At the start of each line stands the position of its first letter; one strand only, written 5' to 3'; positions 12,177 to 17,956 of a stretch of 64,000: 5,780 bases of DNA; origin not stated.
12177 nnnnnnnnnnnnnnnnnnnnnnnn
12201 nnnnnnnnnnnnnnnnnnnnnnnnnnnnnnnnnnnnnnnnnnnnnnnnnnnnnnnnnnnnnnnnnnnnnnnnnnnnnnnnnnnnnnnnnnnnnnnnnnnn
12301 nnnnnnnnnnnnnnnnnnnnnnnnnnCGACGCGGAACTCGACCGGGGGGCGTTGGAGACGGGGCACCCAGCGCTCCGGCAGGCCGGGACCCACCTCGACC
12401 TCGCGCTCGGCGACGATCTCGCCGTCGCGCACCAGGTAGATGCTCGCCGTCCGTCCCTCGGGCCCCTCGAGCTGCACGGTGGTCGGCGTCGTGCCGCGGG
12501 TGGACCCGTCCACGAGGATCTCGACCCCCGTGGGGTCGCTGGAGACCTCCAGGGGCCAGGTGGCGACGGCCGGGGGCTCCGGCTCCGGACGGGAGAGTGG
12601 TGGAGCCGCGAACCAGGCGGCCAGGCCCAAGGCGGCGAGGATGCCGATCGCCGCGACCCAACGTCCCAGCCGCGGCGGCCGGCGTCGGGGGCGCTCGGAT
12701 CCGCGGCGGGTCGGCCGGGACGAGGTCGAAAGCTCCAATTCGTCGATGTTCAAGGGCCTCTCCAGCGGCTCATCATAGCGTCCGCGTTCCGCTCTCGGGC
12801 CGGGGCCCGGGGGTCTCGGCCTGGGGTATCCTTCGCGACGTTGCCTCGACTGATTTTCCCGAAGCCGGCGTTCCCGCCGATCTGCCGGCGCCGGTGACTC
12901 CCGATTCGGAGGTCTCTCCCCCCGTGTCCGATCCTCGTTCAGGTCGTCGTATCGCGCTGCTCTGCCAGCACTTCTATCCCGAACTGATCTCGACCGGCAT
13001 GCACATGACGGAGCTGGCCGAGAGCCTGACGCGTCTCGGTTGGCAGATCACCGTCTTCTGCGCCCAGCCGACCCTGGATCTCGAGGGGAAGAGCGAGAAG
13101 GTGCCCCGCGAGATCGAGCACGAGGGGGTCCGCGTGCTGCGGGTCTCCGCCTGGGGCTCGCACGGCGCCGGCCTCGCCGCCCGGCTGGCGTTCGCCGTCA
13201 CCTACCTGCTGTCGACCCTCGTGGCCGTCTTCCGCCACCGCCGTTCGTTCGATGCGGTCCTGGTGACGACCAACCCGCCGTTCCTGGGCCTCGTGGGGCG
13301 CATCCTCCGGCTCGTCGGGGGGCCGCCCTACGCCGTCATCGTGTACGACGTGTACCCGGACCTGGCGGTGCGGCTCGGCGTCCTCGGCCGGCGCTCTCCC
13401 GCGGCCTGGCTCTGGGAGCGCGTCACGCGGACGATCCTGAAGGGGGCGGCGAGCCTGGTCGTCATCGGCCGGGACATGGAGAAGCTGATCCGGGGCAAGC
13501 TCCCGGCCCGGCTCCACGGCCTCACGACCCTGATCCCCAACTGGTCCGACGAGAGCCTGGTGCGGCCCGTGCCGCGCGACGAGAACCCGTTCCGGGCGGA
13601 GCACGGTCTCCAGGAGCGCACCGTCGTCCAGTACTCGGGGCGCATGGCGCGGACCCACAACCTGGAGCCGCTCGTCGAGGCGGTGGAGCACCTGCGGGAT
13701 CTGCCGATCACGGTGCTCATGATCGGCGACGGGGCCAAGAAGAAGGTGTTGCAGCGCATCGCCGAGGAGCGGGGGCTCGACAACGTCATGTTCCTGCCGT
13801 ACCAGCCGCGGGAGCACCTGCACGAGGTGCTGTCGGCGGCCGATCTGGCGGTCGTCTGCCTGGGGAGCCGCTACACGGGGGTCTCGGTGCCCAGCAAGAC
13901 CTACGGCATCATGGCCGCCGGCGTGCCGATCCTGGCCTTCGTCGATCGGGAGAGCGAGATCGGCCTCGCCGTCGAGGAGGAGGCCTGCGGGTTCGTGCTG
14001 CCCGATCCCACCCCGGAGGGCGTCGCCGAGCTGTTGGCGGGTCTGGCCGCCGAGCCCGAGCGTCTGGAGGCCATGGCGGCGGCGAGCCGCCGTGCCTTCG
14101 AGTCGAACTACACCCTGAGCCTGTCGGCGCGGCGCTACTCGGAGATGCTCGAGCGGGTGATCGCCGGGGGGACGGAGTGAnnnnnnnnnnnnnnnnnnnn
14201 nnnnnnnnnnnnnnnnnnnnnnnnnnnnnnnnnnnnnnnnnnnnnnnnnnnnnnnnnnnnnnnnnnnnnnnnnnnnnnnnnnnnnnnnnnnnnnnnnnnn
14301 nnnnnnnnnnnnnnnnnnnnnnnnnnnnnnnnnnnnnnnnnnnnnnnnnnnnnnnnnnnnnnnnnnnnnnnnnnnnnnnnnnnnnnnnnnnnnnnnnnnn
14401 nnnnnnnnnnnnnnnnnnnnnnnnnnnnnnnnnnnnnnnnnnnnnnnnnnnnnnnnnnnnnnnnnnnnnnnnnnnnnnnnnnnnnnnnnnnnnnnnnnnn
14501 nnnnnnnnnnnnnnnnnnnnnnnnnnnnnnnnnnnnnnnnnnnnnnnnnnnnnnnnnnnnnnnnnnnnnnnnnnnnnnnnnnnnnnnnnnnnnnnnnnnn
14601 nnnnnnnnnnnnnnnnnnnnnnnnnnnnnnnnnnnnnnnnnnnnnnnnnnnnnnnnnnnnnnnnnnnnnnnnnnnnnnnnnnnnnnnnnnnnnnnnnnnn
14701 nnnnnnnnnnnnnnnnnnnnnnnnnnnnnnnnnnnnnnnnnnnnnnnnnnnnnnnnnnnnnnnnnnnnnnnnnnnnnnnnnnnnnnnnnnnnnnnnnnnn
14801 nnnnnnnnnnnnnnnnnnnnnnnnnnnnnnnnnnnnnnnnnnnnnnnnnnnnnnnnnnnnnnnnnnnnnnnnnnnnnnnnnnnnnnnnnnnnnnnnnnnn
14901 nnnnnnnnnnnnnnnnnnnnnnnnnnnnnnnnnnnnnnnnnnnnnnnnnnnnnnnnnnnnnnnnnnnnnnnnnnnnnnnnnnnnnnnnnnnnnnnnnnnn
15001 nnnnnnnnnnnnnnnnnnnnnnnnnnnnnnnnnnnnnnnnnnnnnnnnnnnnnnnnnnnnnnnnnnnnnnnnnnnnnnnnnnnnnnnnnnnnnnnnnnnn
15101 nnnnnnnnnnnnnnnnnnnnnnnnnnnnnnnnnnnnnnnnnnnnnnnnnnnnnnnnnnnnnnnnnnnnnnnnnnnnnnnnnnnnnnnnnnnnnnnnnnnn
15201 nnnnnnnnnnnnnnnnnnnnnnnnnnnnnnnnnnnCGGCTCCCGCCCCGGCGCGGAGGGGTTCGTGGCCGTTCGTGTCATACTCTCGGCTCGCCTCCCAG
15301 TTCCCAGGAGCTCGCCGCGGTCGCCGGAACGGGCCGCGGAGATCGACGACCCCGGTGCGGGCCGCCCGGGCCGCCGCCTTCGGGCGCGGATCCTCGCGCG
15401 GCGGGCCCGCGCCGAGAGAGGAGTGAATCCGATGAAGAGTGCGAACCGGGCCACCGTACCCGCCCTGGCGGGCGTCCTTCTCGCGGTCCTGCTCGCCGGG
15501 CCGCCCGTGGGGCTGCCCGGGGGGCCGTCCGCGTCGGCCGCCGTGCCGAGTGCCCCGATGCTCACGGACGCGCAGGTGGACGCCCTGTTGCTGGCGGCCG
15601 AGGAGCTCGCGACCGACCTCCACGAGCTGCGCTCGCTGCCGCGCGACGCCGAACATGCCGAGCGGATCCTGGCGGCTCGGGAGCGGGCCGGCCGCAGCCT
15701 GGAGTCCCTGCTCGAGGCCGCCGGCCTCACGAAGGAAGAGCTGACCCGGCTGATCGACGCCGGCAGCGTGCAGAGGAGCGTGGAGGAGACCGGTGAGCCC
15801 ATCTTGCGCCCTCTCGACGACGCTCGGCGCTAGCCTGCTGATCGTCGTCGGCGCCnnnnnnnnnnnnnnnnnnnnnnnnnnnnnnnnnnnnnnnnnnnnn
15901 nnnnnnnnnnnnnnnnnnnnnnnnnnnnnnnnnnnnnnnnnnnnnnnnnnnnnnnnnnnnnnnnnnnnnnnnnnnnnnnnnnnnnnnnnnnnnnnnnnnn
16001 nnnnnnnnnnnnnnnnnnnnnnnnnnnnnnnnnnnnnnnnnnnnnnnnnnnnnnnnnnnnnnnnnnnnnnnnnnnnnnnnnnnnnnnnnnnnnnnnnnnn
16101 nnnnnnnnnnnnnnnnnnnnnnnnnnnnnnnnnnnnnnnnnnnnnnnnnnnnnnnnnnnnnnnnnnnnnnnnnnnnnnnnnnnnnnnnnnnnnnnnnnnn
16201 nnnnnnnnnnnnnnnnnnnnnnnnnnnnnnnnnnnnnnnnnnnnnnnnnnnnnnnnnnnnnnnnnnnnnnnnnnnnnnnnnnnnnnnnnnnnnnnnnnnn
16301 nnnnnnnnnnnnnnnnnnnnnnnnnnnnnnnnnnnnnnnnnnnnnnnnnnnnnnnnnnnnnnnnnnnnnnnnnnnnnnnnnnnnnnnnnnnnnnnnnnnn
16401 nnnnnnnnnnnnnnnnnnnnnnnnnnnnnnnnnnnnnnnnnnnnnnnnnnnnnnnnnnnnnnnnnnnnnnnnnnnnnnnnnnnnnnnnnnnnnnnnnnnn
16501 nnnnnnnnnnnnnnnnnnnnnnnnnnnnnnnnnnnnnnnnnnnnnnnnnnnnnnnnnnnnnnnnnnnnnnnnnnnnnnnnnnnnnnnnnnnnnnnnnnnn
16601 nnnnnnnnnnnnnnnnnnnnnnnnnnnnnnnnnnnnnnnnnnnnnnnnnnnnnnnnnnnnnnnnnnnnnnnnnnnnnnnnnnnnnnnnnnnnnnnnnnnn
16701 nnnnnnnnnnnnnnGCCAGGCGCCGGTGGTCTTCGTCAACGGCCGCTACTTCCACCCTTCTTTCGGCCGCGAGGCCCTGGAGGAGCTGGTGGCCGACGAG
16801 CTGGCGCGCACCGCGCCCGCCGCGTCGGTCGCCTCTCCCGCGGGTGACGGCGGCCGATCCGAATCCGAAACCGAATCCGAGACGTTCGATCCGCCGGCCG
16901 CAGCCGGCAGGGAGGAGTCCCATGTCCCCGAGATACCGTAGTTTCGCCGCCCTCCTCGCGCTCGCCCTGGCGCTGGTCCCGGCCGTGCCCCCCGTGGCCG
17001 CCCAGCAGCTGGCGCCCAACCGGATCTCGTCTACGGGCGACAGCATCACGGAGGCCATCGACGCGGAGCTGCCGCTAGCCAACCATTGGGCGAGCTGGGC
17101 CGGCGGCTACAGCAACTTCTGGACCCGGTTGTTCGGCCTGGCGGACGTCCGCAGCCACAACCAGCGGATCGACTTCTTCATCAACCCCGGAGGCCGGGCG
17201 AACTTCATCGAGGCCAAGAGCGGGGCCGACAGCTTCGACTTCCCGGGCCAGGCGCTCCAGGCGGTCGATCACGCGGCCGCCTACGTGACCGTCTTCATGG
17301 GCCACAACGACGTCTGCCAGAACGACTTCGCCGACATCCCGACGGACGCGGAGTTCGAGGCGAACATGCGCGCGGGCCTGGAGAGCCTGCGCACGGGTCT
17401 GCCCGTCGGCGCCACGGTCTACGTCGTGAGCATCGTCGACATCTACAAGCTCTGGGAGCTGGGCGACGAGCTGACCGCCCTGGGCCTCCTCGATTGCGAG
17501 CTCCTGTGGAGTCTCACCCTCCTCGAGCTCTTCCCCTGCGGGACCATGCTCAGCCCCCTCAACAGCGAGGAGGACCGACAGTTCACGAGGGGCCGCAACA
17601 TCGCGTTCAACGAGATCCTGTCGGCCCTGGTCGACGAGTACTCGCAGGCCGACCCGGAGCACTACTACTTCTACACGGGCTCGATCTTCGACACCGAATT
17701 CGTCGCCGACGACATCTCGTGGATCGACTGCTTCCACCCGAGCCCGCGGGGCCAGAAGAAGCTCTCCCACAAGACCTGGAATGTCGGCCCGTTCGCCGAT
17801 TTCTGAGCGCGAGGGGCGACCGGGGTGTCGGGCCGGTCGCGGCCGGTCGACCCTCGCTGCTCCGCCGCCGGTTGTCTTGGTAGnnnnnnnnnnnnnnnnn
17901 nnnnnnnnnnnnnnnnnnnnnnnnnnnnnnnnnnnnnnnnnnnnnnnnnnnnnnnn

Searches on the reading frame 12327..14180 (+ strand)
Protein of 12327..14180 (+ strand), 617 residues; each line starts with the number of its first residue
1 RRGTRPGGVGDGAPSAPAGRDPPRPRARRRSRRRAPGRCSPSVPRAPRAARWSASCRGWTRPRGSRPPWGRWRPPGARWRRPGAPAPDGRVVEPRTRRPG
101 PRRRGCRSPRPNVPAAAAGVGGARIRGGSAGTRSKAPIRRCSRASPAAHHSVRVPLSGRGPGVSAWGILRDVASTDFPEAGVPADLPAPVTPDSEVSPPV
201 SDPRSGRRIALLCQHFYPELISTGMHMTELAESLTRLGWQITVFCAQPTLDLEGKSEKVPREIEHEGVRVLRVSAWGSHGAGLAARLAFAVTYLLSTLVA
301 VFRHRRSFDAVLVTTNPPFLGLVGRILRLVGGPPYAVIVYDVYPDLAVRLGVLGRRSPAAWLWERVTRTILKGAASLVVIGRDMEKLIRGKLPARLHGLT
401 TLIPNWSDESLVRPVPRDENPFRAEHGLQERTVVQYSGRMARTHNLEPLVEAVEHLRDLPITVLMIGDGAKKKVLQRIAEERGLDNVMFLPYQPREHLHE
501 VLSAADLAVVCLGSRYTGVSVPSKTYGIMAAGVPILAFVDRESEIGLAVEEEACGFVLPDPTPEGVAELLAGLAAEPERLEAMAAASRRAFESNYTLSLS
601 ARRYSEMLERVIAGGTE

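Call 39: search_protein_families(library=pfam, proteins=[window:12327-14180:+], max_evalue=0.001)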
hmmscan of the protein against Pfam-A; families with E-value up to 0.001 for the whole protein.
window:12327-14180:+ (617 aa): 4 families
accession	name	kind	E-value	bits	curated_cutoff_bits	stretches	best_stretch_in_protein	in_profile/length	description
PF00534.26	Glycos_transf_1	-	5.3e-19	68.8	26.4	1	422-588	5-170/172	Glycosyl transferases group 1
PF13579.12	Glyco_trans_4_4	-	3.6e-17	63.6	29.7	1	225-393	5-146/158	Glycosyl transferase 4-like domain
PF13439.12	Glyco_transf_4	-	2.5e-07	31.3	28.5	1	224-405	5-164/170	Glycosyltransferase Family 4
PF13524.12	Glyco_trans_1_2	-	1.7e-05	25.3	25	1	453-598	6-136/144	Glycosyl transferase-like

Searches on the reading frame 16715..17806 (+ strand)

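Call 49: search_protein_families(library=pfam, proteins=[window:16715-17806:+], max_evalue=0.0001)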
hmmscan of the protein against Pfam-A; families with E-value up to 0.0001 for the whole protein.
window:16715-17806:+ (363 aa): 2 families
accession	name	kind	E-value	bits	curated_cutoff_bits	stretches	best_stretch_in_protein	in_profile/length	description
PF00657.28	Lipase_GDSL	-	4.5e-10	40.5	23.6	1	108-352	5-206/208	GDSL-like Lipase/Acylhydrolase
PF13472.12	Lipase_GDSL_2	-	9.7e-10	39.7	32.9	1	108-348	3-177/178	GDSL-like Lipase/Acylhydrolase family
